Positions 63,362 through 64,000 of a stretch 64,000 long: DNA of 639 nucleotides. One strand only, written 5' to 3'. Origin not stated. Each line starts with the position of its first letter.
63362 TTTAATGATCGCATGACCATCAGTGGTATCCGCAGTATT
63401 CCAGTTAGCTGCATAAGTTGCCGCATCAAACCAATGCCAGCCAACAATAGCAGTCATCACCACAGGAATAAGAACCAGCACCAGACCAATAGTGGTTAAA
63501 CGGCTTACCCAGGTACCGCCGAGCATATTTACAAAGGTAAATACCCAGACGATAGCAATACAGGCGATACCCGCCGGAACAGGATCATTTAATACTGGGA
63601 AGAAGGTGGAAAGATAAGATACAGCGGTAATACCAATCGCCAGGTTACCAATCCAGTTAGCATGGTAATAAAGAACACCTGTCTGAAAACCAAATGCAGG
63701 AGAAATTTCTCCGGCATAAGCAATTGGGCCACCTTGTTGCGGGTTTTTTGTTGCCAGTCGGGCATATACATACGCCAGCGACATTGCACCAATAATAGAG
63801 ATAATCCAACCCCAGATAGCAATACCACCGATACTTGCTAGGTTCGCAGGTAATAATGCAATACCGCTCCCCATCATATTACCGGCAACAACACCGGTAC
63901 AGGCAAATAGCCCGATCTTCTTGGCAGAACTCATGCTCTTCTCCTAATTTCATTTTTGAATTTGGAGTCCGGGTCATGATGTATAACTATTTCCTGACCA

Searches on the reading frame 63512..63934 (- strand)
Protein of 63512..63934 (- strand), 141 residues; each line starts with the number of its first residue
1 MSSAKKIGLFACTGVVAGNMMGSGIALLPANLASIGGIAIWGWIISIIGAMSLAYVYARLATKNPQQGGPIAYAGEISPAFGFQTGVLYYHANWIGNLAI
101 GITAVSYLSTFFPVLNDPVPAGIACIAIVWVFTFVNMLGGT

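Call 50: find_encoding_contigs(protein=window:63512-63934:-, flank=200, max_places=1)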
Protein seq(141 aa) (141 aa): 24 contigs read that carry it; 1 place shown.
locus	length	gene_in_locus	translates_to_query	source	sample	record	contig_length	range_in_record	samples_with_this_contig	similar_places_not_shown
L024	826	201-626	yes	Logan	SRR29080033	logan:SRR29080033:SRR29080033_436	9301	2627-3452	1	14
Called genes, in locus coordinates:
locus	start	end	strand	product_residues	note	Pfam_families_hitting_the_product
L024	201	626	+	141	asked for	PF00324:AA_permease (weak), PF13520:AA_permease_2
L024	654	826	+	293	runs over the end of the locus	PF00324:AA_permease, PF13520:AA_permease_2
